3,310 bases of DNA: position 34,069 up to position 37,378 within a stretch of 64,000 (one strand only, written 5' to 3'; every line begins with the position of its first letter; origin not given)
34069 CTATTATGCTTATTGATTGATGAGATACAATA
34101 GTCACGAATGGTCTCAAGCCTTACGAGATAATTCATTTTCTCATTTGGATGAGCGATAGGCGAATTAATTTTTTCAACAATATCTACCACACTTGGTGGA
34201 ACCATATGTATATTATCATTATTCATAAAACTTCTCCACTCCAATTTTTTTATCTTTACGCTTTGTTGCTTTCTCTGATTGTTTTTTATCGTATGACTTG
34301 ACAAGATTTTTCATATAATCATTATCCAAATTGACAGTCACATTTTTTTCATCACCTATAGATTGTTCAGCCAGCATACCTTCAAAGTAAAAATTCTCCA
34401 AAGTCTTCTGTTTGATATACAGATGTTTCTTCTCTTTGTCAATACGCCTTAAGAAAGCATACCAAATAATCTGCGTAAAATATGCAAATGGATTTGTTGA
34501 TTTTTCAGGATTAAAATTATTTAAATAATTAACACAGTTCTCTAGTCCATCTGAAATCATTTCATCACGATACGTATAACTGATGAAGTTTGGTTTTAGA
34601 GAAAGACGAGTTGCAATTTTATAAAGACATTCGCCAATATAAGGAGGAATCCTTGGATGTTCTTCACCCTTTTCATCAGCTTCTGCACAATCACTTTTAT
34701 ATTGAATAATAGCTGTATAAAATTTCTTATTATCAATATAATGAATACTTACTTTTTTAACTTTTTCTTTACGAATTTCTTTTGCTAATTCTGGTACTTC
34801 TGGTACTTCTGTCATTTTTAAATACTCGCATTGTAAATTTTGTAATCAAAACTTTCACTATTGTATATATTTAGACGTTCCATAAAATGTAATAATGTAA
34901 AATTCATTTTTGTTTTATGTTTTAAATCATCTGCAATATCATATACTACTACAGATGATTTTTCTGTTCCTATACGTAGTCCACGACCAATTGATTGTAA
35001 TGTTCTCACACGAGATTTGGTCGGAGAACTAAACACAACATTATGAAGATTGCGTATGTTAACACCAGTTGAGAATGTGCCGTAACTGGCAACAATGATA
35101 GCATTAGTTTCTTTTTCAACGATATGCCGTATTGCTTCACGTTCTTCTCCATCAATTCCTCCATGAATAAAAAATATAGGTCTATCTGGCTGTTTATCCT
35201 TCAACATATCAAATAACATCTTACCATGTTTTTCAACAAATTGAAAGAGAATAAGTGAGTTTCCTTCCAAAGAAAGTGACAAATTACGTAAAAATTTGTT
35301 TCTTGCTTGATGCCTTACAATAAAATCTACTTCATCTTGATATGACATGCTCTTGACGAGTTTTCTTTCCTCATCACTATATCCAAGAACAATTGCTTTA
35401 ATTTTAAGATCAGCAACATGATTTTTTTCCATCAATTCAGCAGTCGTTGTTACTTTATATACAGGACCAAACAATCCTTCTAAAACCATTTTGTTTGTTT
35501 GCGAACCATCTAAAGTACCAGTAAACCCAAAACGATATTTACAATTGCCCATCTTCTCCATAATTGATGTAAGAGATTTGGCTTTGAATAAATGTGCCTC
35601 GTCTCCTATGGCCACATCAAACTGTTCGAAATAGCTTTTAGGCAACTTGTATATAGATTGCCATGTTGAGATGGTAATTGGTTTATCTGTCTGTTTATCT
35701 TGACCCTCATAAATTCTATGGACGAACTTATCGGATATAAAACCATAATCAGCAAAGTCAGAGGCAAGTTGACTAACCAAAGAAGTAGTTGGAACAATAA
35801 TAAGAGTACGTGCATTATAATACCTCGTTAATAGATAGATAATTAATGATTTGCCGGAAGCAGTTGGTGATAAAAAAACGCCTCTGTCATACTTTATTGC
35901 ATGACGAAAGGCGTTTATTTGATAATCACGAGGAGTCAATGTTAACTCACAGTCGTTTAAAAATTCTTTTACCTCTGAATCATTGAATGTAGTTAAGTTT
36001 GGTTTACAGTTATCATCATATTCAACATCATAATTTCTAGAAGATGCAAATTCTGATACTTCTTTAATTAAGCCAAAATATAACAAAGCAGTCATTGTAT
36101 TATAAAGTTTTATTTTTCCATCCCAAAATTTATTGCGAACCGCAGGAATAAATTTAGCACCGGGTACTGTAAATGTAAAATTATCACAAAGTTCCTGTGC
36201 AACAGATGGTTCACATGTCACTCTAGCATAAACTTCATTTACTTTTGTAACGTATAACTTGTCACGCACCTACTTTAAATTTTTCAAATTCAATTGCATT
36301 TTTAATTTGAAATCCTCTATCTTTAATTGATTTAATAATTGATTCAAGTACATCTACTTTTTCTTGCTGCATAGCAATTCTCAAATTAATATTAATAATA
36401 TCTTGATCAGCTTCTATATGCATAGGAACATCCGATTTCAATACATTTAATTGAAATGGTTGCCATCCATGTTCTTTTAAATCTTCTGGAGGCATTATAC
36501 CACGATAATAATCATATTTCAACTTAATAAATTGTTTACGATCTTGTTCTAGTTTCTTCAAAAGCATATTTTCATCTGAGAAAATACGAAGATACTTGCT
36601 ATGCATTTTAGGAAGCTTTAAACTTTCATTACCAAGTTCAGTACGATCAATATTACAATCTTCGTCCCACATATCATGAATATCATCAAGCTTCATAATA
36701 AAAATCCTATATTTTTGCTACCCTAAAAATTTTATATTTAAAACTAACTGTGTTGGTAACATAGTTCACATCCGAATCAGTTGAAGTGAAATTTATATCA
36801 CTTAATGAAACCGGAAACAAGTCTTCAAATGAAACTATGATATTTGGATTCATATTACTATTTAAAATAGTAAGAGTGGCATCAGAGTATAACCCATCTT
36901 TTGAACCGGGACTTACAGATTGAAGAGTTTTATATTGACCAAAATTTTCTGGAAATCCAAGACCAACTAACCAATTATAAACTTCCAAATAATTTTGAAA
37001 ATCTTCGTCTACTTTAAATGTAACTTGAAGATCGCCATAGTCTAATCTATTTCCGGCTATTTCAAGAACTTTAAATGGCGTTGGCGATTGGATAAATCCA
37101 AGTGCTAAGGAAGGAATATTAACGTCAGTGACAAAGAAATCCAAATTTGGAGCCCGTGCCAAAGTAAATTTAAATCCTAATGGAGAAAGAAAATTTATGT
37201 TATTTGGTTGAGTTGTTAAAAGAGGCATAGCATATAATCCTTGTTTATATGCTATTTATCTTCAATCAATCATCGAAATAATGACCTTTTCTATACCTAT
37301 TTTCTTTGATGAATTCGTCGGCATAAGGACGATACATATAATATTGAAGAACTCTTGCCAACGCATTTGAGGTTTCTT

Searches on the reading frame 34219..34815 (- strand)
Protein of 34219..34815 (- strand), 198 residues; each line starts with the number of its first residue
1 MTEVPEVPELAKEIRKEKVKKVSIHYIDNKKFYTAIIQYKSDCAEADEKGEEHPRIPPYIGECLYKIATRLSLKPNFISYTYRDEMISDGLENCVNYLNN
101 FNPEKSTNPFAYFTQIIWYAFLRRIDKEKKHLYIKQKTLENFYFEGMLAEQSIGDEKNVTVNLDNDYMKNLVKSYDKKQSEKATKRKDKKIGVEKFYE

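Call 85: search_protein_families(library=phrogs, proteins=[window:34219-34815:-], max_evalue=0.001)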
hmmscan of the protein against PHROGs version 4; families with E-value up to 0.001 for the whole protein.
window:34219-34815:- (198 aa): 4 families
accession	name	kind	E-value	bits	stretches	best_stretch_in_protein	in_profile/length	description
phrog_234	-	transcription regulation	4.9e-58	197.2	1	19-197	3-178/181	late sigma transcription factor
phrog_12791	-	transcription regulation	1.5e-12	48.4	1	25-145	132-263/286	sigma factor for late transcription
phrog_34068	-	transcription regulation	1.8e-09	38.9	1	86-147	1-62/115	RNA polymerase sigma factor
phrog_19643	-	transcription regulation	1.9e-06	28.6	1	53-143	72-165/255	RNA polymerase sigma factor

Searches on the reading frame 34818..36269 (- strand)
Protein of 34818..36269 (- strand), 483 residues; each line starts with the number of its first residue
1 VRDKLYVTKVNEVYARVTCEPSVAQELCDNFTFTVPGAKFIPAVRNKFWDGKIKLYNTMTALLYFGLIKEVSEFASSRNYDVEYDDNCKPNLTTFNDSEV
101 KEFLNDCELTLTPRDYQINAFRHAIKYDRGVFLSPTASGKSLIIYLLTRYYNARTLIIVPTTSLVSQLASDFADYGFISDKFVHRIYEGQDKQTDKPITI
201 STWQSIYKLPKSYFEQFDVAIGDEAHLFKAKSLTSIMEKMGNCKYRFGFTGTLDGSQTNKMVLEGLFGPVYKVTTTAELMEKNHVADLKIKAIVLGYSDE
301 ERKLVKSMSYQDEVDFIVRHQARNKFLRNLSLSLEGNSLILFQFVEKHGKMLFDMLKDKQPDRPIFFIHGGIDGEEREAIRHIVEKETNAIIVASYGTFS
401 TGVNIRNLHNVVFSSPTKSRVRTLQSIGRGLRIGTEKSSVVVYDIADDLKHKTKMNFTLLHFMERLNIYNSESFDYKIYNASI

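Call 3: search_protein_families(library=pfam, proteins=[window:34818-36269:-], max_evalue=0.1)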
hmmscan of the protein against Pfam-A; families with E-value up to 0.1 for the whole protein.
window:34818-36269:- (483 aa): 9 families
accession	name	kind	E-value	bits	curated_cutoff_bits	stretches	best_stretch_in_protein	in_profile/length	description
PF04851.21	ResIII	-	1e-21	78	22.5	1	111-253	2-162/164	Type III restriction enzyme, res subunit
PF21241.2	UvsW_N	-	8.6e-13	49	25.3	1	14-84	11-80/81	DNA helicase UvsW, N-terminal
PF00270.35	DEAD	-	5.7e-12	46.1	26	1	115-254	2-161/167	DEAD/DEAH box helicase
PF00271.37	Helicase_C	-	4.8e-10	40.1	23.5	1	327-434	6-110/110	Helicase conserved C-terminal domain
PF18766.7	SWI2_SNF2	-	0.00099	19.2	26.7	1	128-252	19-154/221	SWI2/SNF2 ATPase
PF20958.2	GxGYxYP_N_3rd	-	0.0087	16.6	24.4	0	286-324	47-85/91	GxGYxYP third domain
PF13307.12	Helicase_C_2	-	0.0092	16.5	25.3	0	330-406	4-81/170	Helicase C-terminal domain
PF17245.8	CDC24_OB2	-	0.041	14.9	25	1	106-209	10-107/130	Cell division control protein 24, OB domain 2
PF18359.7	Tudor_5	-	0.069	13.4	31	0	61-86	18-43/53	Histone methyltransferase Tudor domain 1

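Call 4: search_protein_families(library=phrogs, proteins=[window:34818-36269:-], max_evalue=0.01)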
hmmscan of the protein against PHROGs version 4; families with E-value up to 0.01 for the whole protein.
window:34818-36269:- (483 aa): 10 families
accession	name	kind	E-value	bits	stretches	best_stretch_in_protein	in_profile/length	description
phrog_16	-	DNA, RNA and nucleotide metabolism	1.2e-108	365.6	1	19-476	221-619/986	DNA helicase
phrog_9690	-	DNA, RNA and nucleotide metabolism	1.3e-97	327.6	1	184-481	8-304/306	DNA helicase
phrog_16259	-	DNA, RNA and nucleotide metabolism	2.2e-86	291.1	1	4-281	3-290/330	DNA helicase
phrog_62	-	DNA, RNA and nucleotide metabolism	2.6e-21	75.9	2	70-252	676-848/1881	DNA helicase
phrog_17901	-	DNA, RNA and nucleotide metabolism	1.1e-15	58.9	1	385-474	7-96/109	DNA helicase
phrog_6819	-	DNA, RNA and nucleotide metabolism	4.6e-13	49.5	1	95-413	5-309/645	Holliday junction branch migration helicase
phrog_16694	-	unknown function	4e-05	22.7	0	360-447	589-676/1010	-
phrog_24008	-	DNA, RNA and nucleotide metabolism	8.5e-05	21.6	1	351-415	844-908/1006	helicase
phrog_2488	-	DNA, RNA and nucleotide metabolism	0.00024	21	1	109-174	19-93/579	DNA helicase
phrog_14619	-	DNA, RNA and nucleotide metabolism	0.0061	17.1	0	37-141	39-148/314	DNA helicase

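Call 8: search_dna_similar(query=window:34818-36269:-, collection=phages, mode=protein, max_rows=15)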
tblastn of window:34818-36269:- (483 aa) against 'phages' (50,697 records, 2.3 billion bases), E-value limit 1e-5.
Records with a match: 3677; places in all: 3684; records where one place covers at least 80% of the query: 2572.
Best place of each record, by identity: <60% 3677.
By first word of the organism name: Escherichia 665; Vibrio 435; Synechococcus 377; Klebsiella 341; Staphylococcus 339; Bacillus 246; Salmonella 202; Shigella 89; Aeromonas 80; Acinetobacter 71; and 78 more.
By host as written in the record: - 811; Escherichia coli 279; Klebsiella pneumoniae 116; Staphylococcus aureus 112; Synechococcus 107; Listeria monocytogenes 43; Synechococcus sp. 38; Escherichia coli O157:H7 38; and 781 more.
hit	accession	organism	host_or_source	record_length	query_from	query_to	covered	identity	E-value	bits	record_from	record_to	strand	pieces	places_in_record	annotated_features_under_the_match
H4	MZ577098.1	Methylophilales phage Melnitz-3 EXVC039M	Methylophilales_sp._H5P1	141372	7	478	98%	55.8%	7e-175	550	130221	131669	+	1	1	putative restriction enzyme subunit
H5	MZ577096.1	Methylophilales phage Melnitz-2 EXVC040M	Methylophilales_sp._H5P1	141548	7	478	98%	55.8%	7e-175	550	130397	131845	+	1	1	putative restriction enzyme subunit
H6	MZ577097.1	Methylophilales phage Melnitz EXVC044M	Methylophilales_sp._H5P1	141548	7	478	98%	55.8%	7e-175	550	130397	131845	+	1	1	putative restriction enzyme subunit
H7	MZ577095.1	Methylophilales phage Melnitz-1 EXVC043M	Methylophilales_sp._H5P1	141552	7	478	98%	55.8%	7e-175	550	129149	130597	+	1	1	hypothetical protein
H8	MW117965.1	Synechococcus phage S-H38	Synechococcus sp. MW02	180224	2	478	99%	53.9%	3e-159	505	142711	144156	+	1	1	RNA-DNA + DNA-DNA helicase | single-stranded DNA binding protein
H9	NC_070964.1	Synechococcus phage S-H38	Synechococcus sp. MW02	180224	2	478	99%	53.9%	3e-159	505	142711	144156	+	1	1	RNA-DNA + DNA-DNA helicase | UvsY-like recombination mediator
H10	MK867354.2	Synechococcus phage S-SCSM1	Synechococcus sp. WH 7803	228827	5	483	99%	53.5%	1e-165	524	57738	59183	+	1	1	UvsW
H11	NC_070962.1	Synechococcus phage S-SCSM1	Synechococcus sp. WH 7803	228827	5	483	99%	53.5%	1e-165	524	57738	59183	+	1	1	UvsW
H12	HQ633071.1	Synechococcus phage S-SKS1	Synechococcus sp. WH7803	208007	5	480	99%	52.8%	3e-165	523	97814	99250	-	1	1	UvsW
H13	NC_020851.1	Synechococcus phage S-SKS1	Synechococcus sp. WH7803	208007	5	480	99%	52.8%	3e-165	523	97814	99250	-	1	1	DNA helicase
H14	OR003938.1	Synechococcus phage DSL-LC03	Synechococcus sp.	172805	5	478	98%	52.6%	3e-167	528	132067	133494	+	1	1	DNA helicase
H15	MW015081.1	Synechococcus phage S-SRM01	Synechococcus sp. KCZYC6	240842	5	480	99%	52.3%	2e-162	514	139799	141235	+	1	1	recombination protein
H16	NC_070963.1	Synechococcus phage S-SRM01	Synechococcus sp. KCZYC6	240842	5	480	99%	52.3%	2e-162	514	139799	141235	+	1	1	recombination protein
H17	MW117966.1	Synechococcus phage S-H9-1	Synechococcus sp. MW02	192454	1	478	99%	52.0%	2e-156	498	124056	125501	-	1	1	DNA helicase | putative repair and recombination protein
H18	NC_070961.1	Synechococcus phage S-H9-1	Synechococcus sp. MW02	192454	1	478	99%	52.0%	2e-156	498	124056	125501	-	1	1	DNA helicase | UvsY-like recombination mediator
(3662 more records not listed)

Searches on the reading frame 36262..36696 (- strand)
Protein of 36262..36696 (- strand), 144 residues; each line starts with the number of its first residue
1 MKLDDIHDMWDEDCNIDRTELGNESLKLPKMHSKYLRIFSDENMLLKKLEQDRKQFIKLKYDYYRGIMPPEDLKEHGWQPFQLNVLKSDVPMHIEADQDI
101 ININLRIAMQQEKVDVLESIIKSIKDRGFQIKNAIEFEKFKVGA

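Call 3: search_protein_families(library=pfam, proteins=[window:36262-36696:-], max_evalue=0.1)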
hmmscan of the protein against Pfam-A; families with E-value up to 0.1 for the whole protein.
window:36262-36696:- (144 aa): 1 family
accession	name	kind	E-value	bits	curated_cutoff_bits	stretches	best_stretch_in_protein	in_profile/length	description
PF11056.14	UvsY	-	3.5e-31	108.8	22.8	1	9-143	1-127/128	Recombination, repair and ssDNA binding protein UvsY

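Call 4: search_protein_families(library=phrogs, proteins=[window:36262-36696:-], max_evalue=0.01)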
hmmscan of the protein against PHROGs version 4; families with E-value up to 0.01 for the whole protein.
window:36262-36696:- (144 aa): 1 family
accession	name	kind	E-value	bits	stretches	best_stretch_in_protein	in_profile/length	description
phrog_231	-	DNA, RNA and nucleotide metabolism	1.6e-46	159.1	1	1-143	2-141/142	UvsY-like recombination mediator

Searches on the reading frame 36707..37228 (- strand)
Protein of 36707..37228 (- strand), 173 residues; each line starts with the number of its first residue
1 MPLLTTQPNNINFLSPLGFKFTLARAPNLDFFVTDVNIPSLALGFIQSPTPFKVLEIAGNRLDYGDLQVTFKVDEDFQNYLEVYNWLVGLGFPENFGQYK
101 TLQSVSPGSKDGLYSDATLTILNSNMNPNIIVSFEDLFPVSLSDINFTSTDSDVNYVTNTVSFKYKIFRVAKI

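Call 3: search_protein_families(library=pfam, proteins=[window:36707-37228:-], max_evalue=0.1)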
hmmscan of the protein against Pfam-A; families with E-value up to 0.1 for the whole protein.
window:36707-37228:- (173 aa): 0 families

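Call 4: search_protein_families(library=phrogs, proteins=[window:36707-37228:-], max_evalue=0.01)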
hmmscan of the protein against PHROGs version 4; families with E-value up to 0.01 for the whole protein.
window:36707-37228:- (173 aa): 1 family
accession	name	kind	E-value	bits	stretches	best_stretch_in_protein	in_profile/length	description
phrog_45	-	tail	5.8e-37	128.6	1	10-170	88-254/350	tail tube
